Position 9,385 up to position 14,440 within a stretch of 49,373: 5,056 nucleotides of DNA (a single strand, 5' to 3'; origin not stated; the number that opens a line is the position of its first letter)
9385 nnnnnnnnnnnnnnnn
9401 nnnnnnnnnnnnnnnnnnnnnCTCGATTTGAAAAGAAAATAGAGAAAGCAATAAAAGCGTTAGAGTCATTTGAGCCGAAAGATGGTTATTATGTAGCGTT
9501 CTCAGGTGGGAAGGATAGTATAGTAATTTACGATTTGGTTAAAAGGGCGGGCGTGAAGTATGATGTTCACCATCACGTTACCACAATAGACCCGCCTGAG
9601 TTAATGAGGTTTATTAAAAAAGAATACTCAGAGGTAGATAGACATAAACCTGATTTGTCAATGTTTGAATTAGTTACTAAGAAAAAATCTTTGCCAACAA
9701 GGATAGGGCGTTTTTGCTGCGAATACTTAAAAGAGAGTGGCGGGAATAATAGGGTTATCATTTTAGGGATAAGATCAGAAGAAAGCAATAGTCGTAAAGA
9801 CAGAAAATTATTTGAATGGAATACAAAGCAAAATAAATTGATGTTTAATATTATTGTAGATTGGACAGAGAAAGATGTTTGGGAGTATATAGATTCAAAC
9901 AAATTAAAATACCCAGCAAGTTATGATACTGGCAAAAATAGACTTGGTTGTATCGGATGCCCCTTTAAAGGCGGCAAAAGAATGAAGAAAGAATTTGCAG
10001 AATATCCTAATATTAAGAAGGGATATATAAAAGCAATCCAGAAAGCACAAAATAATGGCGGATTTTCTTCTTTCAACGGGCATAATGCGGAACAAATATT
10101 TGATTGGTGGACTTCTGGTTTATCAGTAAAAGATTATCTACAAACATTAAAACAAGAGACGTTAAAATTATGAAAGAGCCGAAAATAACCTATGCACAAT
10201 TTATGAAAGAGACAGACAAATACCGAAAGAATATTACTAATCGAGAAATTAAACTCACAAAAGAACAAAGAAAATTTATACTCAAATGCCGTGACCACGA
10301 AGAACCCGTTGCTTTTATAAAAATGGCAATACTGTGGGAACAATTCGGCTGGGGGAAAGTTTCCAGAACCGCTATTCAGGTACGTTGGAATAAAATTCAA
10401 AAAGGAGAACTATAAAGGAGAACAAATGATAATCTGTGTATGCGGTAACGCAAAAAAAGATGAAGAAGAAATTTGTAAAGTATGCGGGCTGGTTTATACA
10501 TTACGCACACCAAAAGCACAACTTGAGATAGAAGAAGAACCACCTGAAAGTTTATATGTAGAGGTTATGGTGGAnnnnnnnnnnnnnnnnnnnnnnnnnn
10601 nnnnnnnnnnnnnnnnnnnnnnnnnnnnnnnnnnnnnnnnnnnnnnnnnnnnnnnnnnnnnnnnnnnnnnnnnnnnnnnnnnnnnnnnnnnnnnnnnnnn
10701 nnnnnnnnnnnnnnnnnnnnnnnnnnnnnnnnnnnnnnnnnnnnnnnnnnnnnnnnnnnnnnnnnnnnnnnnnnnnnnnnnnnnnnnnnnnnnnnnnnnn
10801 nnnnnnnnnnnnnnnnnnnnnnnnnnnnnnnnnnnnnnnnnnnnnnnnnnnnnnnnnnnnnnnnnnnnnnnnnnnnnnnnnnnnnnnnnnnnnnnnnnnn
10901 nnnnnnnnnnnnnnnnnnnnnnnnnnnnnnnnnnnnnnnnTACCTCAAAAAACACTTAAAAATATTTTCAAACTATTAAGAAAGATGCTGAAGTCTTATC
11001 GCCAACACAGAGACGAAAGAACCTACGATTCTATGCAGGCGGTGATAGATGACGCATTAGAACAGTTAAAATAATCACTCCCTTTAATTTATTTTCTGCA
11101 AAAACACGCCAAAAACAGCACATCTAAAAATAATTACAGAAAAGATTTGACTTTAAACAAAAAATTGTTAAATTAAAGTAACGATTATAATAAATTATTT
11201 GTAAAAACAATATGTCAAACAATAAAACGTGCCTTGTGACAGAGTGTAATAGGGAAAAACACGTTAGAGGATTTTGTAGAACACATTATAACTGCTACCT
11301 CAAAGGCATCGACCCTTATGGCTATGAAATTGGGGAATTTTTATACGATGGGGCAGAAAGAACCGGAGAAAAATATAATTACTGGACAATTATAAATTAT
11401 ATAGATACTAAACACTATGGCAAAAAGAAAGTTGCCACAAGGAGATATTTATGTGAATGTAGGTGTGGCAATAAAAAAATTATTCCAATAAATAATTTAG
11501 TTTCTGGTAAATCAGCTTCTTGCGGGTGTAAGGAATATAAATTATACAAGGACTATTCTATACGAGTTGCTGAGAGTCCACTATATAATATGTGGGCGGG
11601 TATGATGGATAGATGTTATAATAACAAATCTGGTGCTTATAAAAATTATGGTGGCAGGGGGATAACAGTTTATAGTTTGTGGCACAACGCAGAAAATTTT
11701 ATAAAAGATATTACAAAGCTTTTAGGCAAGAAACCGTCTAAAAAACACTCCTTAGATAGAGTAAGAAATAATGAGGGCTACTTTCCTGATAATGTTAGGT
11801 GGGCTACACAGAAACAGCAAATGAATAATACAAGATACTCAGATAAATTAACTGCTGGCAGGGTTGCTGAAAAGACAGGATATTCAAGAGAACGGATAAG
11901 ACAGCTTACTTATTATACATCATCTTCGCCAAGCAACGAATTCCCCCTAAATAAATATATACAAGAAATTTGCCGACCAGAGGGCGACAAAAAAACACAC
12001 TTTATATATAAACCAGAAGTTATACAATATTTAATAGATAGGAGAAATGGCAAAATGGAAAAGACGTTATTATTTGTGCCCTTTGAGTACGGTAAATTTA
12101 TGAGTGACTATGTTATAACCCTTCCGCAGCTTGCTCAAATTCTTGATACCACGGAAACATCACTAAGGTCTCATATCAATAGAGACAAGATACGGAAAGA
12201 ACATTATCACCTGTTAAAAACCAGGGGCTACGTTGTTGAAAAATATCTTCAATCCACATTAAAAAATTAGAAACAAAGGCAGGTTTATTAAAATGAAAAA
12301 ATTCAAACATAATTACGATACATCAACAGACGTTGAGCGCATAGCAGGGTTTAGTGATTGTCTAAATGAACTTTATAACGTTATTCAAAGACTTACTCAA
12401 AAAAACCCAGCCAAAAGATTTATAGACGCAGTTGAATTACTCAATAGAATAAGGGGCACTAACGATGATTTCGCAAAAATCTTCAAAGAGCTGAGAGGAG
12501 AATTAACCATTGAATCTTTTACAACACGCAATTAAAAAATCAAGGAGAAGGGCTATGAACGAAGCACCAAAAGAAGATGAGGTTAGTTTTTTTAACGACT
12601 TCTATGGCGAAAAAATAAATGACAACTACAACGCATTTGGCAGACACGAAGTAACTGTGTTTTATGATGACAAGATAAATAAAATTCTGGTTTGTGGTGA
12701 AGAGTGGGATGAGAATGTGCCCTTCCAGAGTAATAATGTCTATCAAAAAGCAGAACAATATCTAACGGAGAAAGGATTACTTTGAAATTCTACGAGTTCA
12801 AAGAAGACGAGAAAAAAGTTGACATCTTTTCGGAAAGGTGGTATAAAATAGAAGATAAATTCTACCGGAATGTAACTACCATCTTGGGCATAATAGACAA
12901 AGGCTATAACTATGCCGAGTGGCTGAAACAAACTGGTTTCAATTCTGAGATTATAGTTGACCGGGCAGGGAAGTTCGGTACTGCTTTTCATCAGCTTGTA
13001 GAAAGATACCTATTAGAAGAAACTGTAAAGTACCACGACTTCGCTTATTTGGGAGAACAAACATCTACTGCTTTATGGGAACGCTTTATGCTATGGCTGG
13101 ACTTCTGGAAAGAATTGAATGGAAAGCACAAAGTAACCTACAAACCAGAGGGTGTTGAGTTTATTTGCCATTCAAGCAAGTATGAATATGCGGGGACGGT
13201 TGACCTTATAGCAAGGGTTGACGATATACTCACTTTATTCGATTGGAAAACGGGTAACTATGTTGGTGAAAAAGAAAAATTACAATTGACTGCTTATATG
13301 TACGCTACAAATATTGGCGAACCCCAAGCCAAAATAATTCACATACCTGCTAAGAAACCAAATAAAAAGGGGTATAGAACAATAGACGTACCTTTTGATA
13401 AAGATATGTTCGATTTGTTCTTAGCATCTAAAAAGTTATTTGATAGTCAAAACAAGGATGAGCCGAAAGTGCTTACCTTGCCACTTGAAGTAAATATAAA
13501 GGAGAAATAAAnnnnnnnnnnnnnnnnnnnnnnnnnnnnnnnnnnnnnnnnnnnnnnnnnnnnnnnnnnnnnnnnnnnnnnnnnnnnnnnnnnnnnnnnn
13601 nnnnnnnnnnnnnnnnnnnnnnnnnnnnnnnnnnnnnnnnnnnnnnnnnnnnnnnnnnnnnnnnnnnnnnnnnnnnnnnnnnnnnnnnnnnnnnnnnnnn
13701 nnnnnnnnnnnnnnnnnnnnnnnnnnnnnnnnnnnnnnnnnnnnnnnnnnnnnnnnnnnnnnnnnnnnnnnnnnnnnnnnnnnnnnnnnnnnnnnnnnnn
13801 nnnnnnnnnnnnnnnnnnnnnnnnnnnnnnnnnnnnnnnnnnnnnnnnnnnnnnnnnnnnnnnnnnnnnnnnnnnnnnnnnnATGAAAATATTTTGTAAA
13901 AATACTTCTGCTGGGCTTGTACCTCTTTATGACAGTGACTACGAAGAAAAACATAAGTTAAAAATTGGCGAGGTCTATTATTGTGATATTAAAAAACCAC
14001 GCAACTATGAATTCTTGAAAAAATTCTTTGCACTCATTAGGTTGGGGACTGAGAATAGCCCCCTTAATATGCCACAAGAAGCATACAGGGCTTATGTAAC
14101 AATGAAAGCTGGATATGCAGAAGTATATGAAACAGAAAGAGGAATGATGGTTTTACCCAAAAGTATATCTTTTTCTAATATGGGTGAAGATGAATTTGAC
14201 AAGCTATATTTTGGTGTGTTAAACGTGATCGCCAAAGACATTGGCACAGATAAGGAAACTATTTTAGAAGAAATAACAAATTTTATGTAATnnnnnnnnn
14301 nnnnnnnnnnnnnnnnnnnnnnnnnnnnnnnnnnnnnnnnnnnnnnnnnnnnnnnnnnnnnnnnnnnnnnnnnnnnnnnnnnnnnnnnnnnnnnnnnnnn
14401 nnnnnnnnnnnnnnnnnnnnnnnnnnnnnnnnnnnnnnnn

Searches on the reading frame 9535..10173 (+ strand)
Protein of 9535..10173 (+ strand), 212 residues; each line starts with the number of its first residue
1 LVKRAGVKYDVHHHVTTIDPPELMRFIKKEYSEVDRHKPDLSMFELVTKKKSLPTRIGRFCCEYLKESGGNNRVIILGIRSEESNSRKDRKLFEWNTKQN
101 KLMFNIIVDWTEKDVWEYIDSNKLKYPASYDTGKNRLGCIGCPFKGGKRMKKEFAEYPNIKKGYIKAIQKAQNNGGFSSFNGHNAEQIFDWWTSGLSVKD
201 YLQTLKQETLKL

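Call 33: search_protein_families(library=pfam, proteins=[window:9535-10173:+], max_evalue=0.01)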
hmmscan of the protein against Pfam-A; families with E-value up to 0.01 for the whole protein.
window:9535-10173:+ (212 aa): 1 family
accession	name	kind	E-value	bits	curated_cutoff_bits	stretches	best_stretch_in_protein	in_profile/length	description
PF01507.26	PAPS_reduct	-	1.9e-14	54.5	22.5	1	61-143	83-173/175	Phosphoadenosine phosphosulfate reductase domain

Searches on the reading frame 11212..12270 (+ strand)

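Call 16: search_protein_families(library=phrogs, proteins=[window:11212-12270:+], max_evalue=0.001)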
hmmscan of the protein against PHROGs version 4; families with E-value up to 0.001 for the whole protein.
window:11212-12270:+ (352 aa): 8 families
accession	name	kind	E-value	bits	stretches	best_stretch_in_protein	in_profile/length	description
phrog_374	-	DNA, RNA and nucleotide metabolism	1.3e-46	160.6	1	50-234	197-388/617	HNH endonuclease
phrog_3377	-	DNA, RNA and nucleotide metabolism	2.3e-31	110.2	1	118-231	8-125/196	HNH endonuclease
phrog_2081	-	DNA, RNA and nucleotide metabolism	1.5e-28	101.1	1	65-213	33-201/433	HNH endonuclease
phrog_8790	-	DNA, RNA and nucleotide metabolism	6.2e-27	96.1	1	117-215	18-111/241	restriction endonuclease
phrog_953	-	DNA, RNA and nucleotide metabolism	3.2e-12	47.5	1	118-203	218-301/420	HNH endonuclease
phrog_27240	-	unknown function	8.1e-07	30.5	1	47-116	4-67/132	-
phrog_5351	-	DNA, RNA and nucleotide metabolism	0.00024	22.3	1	2-28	4-30/171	HNH endonuclease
phrog_3322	-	DNA, RNA and nucleotide metabolism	0.00055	20.8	0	179-202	106-129/162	endonuclease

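Call 33: search_protein_families(library=pfam, proteins=[window:11212-12270:+], max_evalue=0.01)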
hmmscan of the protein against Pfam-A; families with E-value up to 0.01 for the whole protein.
window:11212-12270:+ (352 aa): 1 family
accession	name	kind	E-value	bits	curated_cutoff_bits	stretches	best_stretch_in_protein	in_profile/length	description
PF04545.22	Sigma70_r4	-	0.0043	17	24.1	0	208-232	16-40/50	Sigma-70, region 4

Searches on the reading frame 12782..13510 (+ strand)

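Call 16: search_protein_families(library=phrogs, proteins=[window:12782-13510:+], max_evalue=0.001)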
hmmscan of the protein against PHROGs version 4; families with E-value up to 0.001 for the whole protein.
window:12782-13510:+ (242 aa): 5 families
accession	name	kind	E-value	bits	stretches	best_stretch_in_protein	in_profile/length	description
phrog_298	-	DNA, RNA and nucleotide metabolism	2.8e-27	96.8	1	8-232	45-268/293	exonuclease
phrog_69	-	DNA, RNA and nucleotide metabolism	4.9e-11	43.3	1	62-175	120-246/501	exonuclease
phrog_466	-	DNA, RNA and nucleotide metabolism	1.4e-08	35.5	1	62-178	211-321/446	exonuclease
phrog_1706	-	DNA, RNA and nucleotide metabolism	1.6e-06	28.8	1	61-198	83-194/293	CRISPR/Cas system associated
phrog_1218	-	DNA, RNA and nucleotide metabolism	1.3e-05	25.6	0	128-185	136-201/364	exonuclease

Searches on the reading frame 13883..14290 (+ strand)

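Call 16: search_protein_families(library=phrogs, proteins=[window:13883-14290:+], max_evalue=0.001)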
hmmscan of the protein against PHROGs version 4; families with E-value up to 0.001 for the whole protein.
window:13883-14290:+ (135 aa): 1 family
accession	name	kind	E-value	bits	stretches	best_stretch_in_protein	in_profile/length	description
phrog_319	-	DNA, RNA and nucleotide metabolism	1.8e-29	103.4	1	4-132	6-148/159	NinB/ Orf homologous recombination mediator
